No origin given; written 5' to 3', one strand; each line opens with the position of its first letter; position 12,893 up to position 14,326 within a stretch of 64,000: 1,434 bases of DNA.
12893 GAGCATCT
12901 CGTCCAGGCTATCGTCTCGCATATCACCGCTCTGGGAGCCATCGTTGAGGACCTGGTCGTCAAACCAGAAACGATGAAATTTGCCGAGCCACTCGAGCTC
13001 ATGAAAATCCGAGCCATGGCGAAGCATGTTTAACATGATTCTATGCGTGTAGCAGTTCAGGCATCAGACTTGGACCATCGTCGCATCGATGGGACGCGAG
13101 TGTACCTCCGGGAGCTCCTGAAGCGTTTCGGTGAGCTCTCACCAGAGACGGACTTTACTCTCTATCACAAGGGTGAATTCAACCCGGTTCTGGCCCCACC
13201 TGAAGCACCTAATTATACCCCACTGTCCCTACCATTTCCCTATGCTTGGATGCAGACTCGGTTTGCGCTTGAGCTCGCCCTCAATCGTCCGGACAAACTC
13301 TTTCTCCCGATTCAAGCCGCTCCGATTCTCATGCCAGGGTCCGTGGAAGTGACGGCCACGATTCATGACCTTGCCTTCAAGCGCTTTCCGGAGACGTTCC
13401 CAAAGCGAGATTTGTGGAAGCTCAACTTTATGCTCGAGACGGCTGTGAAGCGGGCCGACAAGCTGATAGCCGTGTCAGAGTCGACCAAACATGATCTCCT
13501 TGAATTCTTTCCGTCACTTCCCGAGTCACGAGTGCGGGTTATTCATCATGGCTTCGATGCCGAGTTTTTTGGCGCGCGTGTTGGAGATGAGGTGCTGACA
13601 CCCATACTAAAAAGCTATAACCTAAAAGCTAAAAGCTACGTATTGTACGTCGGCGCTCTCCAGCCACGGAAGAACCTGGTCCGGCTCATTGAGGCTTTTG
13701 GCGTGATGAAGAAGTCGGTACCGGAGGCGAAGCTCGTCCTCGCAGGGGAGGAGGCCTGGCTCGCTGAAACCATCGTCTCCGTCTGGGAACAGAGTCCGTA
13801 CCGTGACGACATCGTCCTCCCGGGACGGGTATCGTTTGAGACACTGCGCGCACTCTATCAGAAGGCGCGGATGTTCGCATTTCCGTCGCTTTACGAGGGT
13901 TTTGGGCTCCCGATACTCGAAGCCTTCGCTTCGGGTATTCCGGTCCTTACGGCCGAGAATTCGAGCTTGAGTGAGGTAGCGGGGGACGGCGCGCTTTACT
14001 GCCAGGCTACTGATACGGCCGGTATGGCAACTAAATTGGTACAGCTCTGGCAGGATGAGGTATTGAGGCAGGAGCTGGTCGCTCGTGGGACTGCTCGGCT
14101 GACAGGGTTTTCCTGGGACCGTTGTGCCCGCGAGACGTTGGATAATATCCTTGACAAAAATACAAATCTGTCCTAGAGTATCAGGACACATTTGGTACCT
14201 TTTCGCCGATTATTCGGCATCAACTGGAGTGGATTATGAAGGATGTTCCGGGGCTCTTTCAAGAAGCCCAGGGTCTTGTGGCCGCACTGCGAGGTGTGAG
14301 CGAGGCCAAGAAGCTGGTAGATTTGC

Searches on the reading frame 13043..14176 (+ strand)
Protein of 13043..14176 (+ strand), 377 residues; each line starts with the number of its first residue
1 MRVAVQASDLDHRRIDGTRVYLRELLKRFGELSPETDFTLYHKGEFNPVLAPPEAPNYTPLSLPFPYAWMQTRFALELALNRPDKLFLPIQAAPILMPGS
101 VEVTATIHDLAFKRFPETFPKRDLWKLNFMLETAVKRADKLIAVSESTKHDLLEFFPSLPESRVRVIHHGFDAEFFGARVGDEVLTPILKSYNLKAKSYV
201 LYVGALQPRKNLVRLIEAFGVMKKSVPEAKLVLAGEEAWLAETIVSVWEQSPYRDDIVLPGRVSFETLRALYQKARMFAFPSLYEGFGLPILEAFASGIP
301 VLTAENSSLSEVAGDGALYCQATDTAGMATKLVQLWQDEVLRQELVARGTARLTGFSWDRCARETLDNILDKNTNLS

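Call 69: search_protein_families(library=pfam, proteins=[window:13043-14176:+], max_evalue=0.00001)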
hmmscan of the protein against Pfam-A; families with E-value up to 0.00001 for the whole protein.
window:13043-14176:+ (377 aa): 5 families
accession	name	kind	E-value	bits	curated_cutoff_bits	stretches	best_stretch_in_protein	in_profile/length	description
PF00534.26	Glycos_transf_1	-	8.5e-28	97.5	26.4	1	195-349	13-169/172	Glycosyl transferases group 1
PF13692.12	Glyco_trans_1_4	-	2e-24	86.9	27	1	199-338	3-142/142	Glycosyl transferases group 1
PF13439.12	Glyco_transf_4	-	7.4e-12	46.1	28.5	1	17-174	3-169/170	Glycosyltransferase Family 4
PF13524.12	Glyco_trans_1_2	-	5.9e-09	36.5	25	1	224-366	10-143/144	Glycosyl transferase-like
PF20706.3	GT4-conflict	-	7.1e-09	35.5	26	1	135-312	144-319/385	Family 4 Glycosyltransferase in conflict systems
